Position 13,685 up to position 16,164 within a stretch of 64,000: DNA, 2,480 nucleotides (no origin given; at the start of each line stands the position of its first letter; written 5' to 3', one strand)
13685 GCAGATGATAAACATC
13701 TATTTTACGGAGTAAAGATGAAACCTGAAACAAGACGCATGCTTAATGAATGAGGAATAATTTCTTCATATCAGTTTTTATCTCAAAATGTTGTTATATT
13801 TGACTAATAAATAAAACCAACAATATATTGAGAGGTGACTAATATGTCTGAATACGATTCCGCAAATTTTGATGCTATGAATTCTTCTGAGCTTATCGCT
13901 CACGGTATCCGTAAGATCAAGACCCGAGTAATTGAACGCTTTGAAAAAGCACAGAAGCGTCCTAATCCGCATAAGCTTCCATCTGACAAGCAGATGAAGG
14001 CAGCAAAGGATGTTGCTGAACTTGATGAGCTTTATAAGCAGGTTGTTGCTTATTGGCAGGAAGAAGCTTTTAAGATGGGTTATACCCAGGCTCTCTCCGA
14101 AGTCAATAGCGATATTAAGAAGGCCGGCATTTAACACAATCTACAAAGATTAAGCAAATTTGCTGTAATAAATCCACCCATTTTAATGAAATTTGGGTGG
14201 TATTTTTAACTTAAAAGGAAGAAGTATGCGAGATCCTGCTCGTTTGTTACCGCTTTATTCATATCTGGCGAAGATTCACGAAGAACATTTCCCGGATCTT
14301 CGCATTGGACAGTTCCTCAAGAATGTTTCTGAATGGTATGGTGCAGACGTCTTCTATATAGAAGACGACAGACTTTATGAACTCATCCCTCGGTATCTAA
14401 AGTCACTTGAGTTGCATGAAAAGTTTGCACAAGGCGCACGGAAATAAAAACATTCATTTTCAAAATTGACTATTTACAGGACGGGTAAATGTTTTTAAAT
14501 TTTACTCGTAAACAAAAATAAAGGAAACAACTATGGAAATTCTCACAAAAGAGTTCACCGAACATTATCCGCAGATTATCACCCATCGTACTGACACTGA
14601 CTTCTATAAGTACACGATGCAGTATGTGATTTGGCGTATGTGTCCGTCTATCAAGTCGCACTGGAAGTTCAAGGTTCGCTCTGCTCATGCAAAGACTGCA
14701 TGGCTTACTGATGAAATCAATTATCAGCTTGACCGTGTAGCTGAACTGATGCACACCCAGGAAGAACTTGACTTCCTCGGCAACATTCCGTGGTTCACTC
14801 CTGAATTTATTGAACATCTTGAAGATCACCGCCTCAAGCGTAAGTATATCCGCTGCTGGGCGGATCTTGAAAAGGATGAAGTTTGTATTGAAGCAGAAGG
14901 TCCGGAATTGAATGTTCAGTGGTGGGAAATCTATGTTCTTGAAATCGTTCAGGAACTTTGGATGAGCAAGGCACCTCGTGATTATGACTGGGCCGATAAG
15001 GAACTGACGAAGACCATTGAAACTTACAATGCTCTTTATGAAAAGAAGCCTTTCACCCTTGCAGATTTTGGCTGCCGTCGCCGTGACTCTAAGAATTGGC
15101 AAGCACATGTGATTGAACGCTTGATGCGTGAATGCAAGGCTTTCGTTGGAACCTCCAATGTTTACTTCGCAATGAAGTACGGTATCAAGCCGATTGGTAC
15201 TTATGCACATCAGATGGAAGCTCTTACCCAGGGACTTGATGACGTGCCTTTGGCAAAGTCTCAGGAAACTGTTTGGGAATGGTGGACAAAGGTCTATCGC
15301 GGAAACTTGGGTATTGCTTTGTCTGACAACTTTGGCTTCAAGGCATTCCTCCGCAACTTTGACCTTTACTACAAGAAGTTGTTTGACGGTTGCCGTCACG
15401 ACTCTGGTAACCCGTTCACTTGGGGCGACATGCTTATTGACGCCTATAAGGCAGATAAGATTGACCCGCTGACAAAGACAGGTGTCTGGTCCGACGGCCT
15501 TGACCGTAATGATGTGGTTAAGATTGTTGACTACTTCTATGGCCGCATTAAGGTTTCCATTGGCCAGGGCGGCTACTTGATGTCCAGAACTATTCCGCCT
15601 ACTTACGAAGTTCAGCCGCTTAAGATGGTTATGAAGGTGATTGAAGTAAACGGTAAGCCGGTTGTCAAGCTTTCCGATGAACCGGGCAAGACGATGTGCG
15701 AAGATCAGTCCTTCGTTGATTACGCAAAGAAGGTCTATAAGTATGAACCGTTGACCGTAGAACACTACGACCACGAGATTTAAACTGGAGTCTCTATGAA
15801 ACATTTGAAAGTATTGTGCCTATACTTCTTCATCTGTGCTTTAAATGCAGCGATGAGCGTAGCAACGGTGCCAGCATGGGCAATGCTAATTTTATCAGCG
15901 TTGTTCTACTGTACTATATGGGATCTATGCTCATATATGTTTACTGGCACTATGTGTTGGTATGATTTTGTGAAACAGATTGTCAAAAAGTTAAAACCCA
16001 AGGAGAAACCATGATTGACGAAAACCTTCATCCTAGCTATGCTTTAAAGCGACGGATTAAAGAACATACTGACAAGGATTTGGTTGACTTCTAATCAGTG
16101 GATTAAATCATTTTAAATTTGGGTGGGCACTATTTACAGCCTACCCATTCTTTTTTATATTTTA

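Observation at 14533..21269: Complete phage-encoded nicotinamide-to-NAD+ (Preiss-Handler) pathway: candidate counter-defence against NAD+-depleting immunity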

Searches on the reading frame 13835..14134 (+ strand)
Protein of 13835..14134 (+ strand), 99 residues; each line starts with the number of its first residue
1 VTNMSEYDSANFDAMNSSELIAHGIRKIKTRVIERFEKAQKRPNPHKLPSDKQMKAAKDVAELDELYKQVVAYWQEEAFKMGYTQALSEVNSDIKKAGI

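Call 84: search_protein_families(library=phrogs, proteins=[window:13835-14134:+], max_evalue=0.01)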
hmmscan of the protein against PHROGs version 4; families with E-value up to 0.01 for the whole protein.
window:13835-14134:+ (99 aa): 1 family
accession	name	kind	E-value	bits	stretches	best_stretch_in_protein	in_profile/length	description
phrog_1667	-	unknown function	0.0087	17.6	1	19-99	62-128/133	-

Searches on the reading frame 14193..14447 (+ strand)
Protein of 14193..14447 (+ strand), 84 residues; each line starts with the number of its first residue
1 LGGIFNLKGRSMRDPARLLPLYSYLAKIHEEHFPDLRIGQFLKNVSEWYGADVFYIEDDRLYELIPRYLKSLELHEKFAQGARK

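Call 3: search_protein_families(library=pfam, proteins=[window:14193-14447:+], max_evalue=0.01)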
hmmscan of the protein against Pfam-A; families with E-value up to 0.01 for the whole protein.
window:14193-14447:+ (84 aa): 0 families

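Call 84: search_protein_families(library=phrogs, proteins=[window:14226-14447:+], max_evalue=0.01)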
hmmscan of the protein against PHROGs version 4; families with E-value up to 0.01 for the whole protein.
window:14226-14447:+ (73 aa): 1 family
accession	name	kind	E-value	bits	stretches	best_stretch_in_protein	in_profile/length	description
phrog_1604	-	unknown function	0.0086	16.6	1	17-68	10-58/251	-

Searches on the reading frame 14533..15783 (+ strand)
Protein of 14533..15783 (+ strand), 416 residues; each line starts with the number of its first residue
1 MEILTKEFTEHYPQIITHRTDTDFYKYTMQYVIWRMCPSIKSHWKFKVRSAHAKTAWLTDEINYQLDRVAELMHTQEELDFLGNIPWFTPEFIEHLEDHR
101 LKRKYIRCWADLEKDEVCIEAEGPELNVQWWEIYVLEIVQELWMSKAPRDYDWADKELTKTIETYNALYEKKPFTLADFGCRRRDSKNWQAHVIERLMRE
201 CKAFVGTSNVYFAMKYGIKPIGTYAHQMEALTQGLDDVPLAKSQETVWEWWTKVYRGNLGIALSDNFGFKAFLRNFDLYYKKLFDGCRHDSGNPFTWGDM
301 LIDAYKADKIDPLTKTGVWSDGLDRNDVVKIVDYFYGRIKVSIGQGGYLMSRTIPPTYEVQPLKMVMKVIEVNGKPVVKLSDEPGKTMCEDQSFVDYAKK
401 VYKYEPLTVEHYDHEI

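Call 3: search_protein_families(library=pfam, proteins=[window:14533-15783:+], max_evalue=0.01)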
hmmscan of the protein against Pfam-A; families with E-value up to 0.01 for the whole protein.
window:14533-15783:+ (416 aa): 2 families
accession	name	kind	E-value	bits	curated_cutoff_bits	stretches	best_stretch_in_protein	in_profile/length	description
PF04095.22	NAPRTase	-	1.8e-62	211.7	20.8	1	174-404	1-237/239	Nicotinate phosphoribosyltransferase (NAPRTase) family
PF17767.7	NAPRTase_N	-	3.6e-24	85.9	32.6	1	21-139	2-124/125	Nicotinate phosphoribosyltransferase (NAPRTase) N-terminal domain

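Call 4: search_protein_families(library=ncbifam, proteins=[window:14533-15783:+], max_evalue=0.01)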
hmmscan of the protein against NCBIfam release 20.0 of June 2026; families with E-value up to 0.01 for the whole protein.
window:14533-15783:+ (416 aa): 7 families
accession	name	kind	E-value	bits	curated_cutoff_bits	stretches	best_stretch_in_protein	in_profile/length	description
NF003704.0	PRK05321.1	subfamily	2.1e-123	412.3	379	1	11-405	5-392/398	nicotinate phosphoribosyltransferase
TIGR01514.1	NAPRTase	equivalog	2.2e-97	326.7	269.55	1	19-403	5-397/399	nicotinate phosphoribosyltransferase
NF006696.0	PRK09243.1-3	equivalog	9.4e-14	50.9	503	1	21-227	15-207/451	nicotinate phosphoribosyltransferase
TIGR01513.1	NAPRTase_put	equivalog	4.6e-13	48.9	297.4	1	22-391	4-347/452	nicotinate phosphoribosyltransferase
NF006695.0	PRK09243.1-2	equivalog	6.9e-09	34.8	469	1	18-228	6-203/480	nicotinate phosphoribosyltransferase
NF009131.0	PRK12484.1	equivalog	6.5e-06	25.1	330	1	22-227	10-201/455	nicotinate phosphoribosyltransferase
NF006694.0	PRK09243.1-1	equivalog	0.00041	19.1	663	1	61-228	52-204/485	nicotinate phosphoribosyltransferase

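Call 10: search_dna_similar(query=window:14533-15783:+, collection=phages, mode=protein, max_rows=40)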
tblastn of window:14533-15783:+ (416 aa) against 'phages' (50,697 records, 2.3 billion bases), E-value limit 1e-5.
Records with a match: 13; places in all: 13; records where one place covers at least 80% of the query: 13.
Best place of each record, by identity: <60% 13.
By first word of the organism name: uncultured 4; Bacteriophage 3; Acinetobacter 2; Agrobacterium 2; Moraxella 1; Sinorhizobium 1.
By host as written in the record: - 9; Agrobacterium tumefaciens C58 2; Moraxella catarrhalis 1; Sinohrizobium meliloti NRRL L-50 1.
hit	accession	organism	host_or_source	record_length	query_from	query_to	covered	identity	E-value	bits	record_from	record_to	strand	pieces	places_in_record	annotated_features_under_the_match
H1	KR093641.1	Moraxella phage Mcat17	Moraxella catarrhalis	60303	15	403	94%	41.7%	9e-84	285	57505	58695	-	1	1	none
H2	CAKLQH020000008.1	Acinetobacter phage MD-2021a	not known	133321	15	407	94%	40.0%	2e-79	273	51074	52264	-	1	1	pncB: nicotinate phosphoribosyltransferase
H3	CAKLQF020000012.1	Acinetobacter phage MD-2021a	not known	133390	15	407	94%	40.0%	2e-79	273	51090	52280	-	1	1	pncB: nicotinate phosphoribosyltransferase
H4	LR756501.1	uncultured phage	metagenomic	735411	21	403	92%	34.0%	3e-50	188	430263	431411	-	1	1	record has no annotation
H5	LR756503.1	uncultured phage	metagenomic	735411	21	403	92%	34.0%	3e-50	188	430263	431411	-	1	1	record has no annotation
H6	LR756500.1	uncultured phage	metagenomic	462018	12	392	92%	34.1%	2e-50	188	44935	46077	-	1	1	record has no annotation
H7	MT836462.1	Bacteriophage sp.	human fecal samples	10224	2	386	93%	33.4%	1e-43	168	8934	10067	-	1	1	record has no annotation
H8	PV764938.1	Sinorhizobium phage Phosso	Sinohrizobium meliloti NRRL L-50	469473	15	382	88%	34.0%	7e-48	181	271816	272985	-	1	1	nicotinate phosphoribosyltransferase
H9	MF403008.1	Agrobacterium phage Atu_ph07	Agrobacterium tumefaciens C58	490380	1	397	95%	31.4%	7e-42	163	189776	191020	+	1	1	nicotinate phosphoribosyltransferase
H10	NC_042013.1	Agrobacterium phage Atu_ph07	Agrobacterium tumefaciens C58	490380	1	397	95%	31.4%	7e-42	163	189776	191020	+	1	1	nicotinate phosphoribosyltransferase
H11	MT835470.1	Bacteriophage sp.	human fecal samples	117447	15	386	89%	31.1%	1e-41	162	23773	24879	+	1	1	record has no annotation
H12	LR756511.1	uncultured phage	metagenomic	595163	14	386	90%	30.7%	2e-38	153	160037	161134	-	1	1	record has no annotation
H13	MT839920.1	Bacteriophage sp.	human fecal samples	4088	6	386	92%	30.0%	8e-40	157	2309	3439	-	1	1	record has no annotation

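Call 17: find_encoding_contigs(protein=window:14533-15783:+, flank=10000, max_places=8)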
Protein window:14533-15783:+ (416 aa): no gene with exactly this product is on record in the collection.

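Call 18: find_related_loci(query=window:14533-15783:+, collection=viral_contigs, flank=10000)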
Query window:14533-15783:+ (416 aa) in viral_contigs; peptide patterns used: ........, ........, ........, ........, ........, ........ (x = any residue, [..] = any of these).
9 stretches matched a pattern, but none encodes a relative of the query by tblastn (E <= 1e-3).

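Call 60: search_protein_families(library=phrogs, proteins=[window:14533-15783:+], max_evalue=0.00001)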
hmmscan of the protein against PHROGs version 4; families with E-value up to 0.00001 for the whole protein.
window:14533-15783:+ (416 aa): 1 family
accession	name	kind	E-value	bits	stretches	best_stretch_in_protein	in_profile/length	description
phrog_448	-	other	7.9e-13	49.1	1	15-387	12-433/500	nicotinamide phosphoribosyl transferase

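Call 64: search_solved_structures(query=window:14533-15783:+, max_evalue=0.00001, show_alignments=2)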
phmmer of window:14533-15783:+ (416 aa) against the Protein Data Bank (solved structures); distinct sequences matched with E-value up to 0.00001: 6.
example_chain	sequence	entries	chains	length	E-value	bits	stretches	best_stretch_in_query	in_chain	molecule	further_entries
1yir_A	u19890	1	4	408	3.7e-73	249.9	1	14-405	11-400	Nicotinate phosphoribosyltransferase 2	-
3os4_A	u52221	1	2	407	2.8e-65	224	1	11-403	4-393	Nicotinate phosphoribosyltransferase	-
4hl7_A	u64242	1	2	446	2.6e-53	184.5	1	13-405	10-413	Nicotinate phosphoribosyltransferase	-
1ybe_A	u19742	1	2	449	1.4e-46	162.4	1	14-399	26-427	Nicotinate phosphoribosyltransferase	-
2im5_A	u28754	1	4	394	1.3e-39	139.4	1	16-390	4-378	Nicotinate phosphoribosyltransferase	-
1vlp_A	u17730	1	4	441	8.8e-33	116.9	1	14-393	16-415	nicotinate phosphoribosyltransferase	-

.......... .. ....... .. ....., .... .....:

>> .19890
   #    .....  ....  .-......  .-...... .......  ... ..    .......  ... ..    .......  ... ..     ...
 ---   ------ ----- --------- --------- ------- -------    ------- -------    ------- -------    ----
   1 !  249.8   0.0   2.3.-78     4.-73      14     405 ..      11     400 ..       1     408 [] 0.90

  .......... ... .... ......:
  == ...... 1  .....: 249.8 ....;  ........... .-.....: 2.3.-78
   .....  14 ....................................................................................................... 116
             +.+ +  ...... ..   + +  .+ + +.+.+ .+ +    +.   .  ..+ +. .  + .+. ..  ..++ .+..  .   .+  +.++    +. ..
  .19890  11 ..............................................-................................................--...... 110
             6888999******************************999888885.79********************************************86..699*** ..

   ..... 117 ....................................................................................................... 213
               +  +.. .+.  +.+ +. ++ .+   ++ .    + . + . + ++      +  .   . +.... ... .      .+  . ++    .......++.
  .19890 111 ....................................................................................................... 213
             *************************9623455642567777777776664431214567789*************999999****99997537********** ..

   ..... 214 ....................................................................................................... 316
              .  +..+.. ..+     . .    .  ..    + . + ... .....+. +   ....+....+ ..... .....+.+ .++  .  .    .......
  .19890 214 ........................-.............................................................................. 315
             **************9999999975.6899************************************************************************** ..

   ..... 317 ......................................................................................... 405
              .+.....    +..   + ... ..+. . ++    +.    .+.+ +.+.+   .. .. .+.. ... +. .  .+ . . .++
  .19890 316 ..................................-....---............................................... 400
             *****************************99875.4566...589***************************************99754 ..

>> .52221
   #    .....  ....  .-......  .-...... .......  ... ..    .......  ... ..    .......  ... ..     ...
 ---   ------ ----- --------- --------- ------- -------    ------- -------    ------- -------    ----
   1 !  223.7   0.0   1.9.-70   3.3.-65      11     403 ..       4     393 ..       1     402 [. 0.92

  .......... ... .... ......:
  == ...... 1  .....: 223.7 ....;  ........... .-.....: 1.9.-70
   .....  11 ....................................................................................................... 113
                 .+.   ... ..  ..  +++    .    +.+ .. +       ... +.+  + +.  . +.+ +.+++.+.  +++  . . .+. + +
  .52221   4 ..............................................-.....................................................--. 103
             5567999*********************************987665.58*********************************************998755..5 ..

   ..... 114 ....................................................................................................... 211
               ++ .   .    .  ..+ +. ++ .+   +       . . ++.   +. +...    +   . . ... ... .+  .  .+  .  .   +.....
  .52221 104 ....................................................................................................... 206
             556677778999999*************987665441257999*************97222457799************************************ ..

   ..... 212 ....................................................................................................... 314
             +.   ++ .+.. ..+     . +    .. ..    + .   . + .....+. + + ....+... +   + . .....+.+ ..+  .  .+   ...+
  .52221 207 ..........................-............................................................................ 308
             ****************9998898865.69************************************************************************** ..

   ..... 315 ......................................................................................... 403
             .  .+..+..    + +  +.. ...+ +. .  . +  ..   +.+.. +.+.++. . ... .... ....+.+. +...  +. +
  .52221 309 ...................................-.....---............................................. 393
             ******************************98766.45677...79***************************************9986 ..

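Call 67: find_homologous_proteins(query=window:14533-15783:+, max_evalue=1e-10)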
Query window:14533-15783:+ (416 aa): 4752 proteins with E <= 1e-10 among 6293 candidates; the best 120 are listed.
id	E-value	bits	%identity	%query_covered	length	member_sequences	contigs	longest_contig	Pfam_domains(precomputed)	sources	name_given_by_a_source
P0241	2.3e-288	974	98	100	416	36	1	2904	PF04095.23,PF17767.8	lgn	-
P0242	4.2e-248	841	82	100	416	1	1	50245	PF04095.23,PF17767.8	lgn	-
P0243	2.4e-207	707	72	100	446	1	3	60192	PF04095.23,PF17767.8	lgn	-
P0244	5.9e-166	571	64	95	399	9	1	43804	PF04095.23,PF17767.8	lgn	-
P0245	3.0e-161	555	62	94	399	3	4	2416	PF04095.23,PF17767.8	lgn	-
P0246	1.5e-154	533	60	95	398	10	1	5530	PF04095.23,PF17767.8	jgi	jgi:nicotinate phosphoribosyltransferase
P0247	8.1e-131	455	53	94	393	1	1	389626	PF04095.23,PF17767.8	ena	-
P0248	4.3e-130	452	52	97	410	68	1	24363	PF04095.23,PF17767.8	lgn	-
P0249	3.8e-129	449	53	94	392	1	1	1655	PF04095.23,PF17767.8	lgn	-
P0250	2.1e-128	447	53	95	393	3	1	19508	PF04095.23,PF17767.8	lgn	-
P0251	5.9e-127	442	52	94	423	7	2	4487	PF04095.23,PF17767.8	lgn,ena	-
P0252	1.7e-125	437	52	95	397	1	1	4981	PF04095.23,PF17767.8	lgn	-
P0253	1.2e-123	431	49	95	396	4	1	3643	PF04095.23,PF17767.8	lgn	-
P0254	2.7e-123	430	51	94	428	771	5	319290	PF04095.23,PF17767.8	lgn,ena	-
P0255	4.9e-121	423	50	98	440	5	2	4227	PF04095.23,PF17767.8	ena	-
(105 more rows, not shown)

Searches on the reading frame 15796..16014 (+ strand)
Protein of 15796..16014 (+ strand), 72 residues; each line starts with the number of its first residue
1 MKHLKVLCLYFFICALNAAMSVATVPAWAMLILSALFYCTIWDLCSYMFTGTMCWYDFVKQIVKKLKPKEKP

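Call 43: search_protein_families(library=pfam, proteins=[window:15796-16014:+], max_evalue=0.001)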
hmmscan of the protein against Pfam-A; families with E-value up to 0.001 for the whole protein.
window:15796-16014:+ (72 aa): 0 families
